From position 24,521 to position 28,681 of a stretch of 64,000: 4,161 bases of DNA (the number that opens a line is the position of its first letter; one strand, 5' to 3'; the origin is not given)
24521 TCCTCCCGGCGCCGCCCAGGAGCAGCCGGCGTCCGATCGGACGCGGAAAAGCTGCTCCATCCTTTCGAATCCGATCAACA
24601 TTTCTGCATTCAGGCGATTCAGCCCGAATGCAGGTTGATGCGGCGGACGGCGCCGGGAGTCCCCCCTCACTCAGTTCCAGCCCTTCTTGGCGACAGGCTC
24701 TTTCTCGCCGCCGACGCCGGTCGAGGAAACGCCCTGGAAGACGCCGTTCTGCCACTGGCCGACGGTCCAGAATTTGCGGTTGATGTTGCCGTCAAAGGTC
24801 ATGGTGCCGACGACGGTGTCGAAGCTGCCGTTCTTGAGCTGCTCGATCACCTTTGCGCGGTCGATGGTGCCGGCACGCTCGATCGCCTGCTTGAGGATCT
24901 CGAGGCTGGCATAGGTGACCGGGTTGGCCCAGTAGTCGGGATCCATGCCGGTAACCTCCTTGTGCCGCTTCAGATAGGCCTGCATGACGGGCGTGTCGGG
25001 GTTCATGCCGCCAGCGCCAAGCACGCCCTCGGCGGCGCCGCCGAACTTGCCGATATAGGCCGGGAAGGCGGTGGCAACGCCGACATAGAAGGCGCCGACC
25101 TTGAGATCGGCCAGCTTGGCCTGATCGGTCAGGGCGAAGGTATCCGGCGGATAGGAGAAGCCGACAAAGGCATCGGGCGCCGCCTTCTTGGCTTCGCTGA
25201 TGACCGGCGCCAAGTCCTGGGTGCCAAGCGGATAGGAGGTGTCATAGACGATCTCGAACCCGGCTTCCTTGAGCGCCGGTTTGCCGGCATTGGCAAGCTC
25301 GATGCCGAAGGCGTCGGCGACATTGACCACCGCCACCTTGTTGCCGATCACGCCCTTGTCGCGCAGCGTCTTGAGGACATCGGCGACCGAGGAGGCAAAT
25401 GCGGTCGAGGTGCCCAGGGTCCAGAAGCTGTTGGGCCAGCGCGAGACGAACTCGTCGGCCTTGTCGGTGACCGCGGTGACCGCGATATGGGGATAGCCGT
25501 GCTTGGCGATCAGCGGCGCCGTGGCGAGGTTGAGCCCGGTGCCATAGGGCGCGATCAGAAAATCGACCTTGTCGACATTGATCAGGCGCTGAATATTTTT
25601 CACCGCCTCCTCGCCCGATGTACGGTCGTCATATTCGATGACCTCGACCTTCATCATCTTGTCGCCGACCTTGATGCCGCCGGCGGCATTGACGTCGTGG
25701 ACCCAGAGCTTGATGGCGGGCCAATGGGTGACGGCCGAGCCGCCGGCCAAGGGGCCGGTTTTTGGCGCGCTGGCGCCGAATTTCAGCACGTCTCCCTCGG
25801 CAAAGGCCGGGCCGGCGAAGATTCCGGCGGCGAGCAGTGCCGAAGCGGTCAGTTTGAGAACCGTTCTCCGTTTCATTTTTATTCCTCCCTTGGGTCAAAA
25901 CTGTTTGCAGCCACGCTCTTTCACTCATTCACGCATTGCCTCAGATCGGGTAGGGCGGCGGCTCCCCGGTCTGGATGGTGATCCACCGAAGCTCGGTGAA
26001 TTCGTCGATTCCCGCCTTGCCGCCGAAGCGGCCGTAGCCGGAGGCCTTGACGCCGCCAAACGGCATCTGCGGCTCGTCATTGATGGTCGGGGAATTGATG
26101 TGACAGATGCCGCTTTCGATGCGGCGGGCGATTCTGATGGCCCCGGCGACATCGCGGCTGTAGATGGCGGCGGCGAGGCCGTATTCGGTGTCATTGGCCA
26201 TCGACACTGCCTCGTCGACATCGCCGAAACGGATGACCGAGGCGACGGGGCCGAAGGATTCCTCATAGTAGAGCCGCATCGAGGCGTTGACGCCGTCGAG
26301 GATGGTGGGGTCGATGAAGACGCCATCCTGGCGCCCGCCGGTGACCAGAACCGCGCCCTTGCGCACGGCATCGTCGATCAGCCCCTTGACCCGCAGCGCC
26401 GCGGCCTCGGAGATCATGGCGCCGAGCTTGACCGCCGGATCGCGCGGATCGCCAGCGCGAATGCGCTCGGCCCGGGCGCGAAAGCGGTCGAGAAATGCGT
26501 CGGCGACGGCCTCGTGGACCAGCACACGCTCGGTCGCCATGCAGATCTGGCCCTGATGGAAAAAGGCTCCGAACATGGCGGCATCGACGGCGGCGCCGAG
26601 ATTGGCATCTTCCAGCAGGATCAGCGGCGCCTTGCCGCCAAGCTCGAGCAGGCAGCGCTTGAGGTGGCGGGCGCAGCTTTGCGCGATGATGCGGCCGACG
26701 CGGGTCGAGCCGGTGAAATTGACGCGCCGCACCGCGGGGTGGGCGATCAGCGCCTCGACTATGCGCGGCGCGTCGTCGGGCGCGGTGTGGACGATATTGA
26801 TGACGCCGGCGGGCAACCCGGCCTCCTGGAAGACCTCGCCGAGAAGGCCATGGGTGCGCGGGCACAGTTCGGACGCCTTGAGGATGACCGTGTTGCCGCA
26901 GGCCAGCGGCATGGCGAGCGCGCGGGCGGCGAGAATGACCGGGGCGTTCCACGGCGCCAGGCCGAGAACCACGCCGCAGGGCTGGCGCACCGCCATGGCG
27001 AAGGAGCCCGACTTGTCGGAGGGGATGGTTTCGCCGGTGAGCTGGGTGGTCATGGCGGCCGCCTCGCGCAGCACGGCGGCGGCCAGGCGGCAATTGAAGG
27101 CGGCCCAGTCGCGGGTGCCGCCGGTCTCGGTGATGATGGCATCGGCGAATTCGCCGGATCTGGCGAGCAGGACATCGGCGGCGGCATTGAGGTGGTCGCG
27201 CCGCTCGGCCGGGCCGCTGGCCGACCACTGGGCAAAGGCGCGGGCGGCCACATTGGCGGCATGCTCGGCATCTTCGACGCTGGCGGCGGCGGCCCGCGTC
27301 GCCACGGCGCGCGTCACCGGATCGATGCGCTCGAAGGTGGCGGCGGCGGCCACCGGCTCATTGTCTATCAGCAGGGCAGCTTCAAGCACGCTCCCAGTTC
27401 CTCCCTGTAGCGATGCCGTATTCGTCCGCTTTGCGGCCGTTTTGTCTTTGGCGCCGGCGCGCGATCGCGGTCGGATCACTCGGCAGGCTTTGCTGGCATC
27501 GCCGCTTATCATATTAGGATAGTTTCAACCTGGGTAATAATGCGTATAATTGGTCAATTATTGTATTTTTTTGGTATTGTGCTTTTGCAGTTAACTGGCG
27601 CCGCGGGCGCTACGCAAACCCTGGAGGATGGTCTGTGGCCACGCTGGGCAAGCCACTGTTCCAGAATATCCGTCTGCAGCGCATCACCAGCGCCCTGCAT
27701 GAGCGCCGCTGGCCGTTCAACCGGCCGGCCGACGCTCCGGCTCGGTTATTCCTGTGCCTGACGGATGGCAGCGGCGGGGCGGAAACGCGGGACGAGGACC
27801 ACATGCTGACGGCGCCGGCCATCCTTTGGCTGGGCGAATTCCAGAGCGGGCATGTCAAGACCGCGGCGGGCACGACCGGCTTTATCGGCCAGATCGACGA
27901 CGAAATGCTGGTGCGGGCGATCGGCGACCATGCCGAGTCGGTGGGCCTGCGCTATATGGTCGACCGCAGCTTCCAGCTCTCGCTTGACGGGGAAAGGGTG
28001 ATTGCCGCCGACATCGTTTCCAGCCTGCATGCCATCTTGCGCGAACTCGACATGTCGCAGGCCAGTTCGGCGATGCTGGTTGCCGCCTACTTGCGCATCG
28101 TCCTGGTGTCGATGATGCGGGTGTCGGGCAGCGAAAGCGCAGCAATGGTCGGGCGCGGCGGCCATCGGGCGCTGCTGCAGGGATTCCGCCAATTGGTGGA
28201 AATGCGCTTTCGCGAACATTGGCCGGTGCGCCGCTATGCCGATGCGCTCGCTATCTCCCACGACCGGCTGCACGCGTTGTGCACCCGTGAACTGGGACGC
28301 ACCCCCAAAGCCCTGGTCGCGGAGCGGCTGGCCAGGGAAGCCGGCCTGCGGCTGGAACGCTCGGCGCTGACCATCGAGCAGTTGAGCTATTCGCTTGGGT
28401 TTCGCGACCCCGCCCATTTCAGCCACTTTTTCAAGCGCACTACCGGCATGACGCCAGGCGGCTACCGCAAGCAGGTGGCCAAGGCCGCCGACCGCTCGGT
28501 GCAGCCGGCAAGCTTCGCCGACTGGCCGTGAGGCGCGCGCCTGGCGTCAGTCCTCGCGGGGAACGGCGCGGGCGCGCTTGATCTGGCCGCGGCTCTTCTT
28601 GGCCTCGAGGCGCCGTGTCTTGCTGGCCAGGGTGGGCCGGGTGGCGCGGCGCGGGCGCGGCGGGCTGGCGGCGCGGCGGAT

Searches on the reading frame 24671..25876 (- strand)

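Call 61: search_protein_families(library=pfam, proteins=[window:24671-25876:-], max_evalue=0.00001)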
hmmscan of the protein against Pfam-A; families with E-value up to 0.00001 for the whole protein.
window:24671-25876:- (401 aa): 3 families
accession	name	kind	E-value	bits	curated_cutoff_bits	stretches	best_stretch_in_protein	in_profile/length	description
PF13458.12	Peripla_BP_6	-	2.5e-54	185.7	31.7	1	31-364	2-325/343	Periplasmic binding protein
PF01094.35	ANF_receptor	-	1.9e-12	47.3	25.4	1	54-368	5-341/353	Receptor family ligand binding region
PF13433.12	Peripla_BP_5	-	1.6e-11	44.4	27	1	178-385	133-347/363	Periplasmic binding protein domain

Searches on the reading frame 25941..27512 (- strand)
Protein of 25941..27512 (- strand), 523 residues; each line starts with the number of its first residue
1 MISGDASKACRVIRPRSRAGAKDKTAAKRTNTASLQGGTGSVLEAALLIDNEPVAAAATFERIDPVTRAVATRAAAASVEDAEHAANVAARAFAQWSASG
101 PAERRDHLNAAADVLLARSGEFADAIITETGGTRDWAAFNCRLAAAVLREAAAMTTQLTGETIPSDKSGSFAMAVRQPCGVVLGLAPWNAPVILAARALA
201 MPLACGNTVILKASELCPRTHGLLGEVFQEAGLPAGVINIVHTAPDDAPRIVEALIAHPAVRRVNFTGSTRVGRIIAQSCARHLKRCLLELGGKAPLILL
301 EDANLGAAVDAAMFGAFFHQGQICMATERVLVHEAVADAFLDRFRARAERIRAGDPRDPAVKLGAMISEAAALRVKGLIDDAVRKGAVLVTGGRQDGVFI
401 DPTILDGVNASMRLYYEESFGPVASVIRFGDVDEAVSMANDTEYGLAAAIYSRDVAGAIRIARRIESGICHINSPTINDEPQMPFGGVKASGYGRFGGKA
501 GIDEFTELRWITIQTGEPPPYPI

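Call 61: search_protein_families(library=pfam, proteins=[window:25941-27512:-], max_evalue=0.00001)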
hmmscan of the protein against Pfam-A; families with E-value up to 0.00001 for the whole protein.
window:25941-27512:- (523 aa): 1 family
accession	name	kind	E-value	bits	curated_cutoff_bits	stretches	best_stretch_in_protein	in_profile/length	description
PF00171.27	Aldedh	-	2.6e-156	521.2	23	1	58-511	7-461/461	Aldehyde dehydrogenase family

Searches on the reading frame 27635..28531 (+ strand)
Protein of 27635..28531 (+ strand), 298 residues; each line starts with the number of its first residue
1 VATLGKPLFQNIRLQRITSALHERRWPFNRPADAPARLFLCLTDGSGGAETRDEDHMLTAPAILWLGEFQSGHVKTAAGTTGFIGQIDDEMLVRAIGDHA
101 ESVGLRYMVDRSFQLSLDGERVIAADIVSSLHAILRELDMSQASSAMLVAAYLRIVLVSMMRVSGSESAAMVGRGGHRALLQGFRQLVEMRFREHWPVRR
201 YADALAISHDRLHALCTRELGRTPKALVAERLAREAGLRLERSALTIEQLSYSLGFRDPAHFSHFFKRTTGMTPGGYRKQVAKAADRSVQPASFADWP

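Call 61: search_protein_families(library=pfam, proteins=[window:27635-28531:+], max_evalue=0.00001)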
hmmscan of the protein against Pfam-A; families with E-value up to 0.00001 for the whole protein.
window:27635-28531:+ (298 aa): 2 families
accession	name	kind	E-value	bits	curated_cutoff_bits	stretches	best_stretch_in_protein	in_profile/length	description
PF12833.13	HTH_18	-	2.8e-19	69.6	33.6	1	201-280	1-80/80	Helix-turn-helix domain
PF00165.29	HTH_AraC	-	2.8e-11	43.7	26.6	1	244-279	8-42/42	Bacterial regulatory helix-turn-helix proteins, AraC family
